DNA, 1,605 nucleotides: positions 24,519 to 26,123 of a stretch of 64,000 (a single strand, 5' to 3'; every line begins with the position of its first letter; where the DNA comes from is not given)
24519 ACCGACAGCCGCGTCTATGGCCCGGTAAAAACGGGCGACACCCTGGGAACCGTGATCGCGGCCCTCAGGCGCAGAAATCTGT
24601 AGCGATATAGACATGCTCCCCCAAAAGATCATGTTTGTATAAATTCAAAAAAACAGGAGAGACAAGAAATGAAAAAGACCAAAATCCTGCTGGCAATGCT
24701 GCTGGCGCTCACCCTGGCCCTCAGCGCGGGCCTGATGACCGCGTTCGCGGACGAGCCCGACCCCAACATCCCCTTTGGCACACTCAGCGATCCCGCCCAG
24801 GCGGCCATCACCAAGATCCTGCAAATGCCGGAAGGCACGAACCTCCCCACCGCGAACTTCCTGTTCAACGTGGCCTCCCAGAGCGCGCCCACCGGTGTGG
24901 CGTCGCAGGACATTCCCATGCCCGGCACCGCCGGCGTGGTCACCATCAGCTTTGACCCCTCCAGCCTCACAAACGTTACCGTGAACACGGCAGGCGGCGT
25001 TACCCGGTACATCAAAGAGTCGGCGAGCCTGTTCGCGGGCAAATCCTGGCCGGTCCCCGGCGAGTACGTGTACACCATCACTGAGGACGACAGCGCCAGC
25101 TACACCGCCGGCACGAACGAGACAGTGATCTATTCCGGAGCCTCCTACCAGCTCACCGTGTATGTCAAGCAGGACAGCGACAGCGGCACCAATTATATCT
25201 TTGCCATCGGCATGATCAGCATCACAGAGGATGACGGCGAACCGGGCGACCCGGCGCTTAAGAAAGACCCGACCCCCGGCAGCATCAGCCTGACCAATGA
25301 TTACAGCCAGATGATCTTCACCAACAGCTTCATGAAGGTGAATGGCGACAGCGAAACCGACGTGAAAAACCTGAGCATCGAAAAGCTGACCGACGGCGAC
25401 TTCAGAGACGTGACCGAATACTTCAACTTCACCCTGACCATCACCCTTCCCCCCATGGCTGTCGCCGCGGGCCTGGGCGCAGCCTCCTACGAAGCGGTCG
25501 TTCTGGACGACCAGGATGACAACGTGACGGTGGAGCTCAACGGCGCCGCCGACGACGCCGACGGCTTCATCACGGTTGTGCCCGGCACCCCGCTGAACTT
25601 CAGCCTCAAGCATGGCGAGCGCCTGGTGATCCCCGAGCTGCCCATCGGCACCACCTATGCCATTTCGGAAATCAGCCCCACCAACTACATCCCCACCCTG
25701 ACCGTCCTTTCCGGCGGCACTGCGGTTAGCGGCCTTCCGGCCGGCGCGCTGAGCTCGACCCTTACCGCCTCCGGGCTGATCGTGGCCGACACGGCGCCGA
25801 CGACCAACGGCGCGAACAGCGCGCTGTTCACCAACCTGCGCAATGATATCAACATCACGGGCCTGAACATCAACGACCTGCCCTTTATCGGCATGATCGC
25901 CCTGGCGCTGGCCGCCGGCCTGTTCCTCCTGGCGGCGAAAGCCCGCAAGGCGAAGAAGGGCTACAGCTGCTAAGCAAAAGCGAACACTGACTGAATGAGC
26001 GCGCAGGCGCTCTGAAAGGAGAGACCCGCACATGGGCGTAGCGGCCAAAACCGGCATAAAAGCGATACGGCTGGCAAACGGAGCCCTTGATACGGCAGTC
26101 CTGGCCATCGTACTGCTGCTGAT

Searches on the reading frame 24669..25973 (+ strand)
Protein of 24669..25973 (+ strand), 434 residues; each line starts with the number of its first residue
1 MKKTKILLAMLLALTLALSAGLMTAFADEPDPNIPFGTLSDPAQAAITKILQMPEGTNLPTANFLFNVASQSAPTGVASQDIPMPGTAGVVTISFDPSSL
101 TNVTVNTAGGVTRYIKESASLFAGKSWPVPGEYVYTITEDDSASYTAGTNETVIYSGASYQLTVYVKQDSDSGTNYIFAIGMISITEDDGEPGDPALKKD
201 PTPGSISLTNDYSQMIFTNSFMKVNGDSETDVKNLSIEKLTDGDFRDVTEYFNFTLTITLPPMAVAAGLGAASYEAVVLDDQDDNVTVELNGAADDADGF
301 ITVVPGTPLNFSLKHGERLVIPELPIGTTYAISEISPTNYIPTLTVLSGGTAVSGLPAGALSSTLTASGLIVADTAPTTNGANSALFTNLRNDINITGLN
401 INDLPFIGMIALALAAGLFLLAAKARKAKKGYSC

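Call 70: search_protein_families(library=pfam, proteins=[window:24669-25973:+], max_evalue=0.001)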
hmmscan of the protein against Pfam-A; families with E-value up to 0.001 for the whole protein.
window:24669-25973:+ (434 aa): 3 families
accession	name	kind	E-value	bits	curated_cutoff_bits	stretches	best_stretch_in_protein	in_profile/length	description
PF24547.1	DUF7601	-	1.5e-14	55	27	1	233-347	1-97/116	Domain of unknown function (DUF7601)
PF12892.13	FctA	-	5e-05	24.5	22.1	1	47-220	3-118/120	Spy0128-like isopeptide containing domain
PF19407.5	DUF5979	-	0.00039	21.5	25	0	287-346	22-68/104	Domain of unknown function (DUF5979)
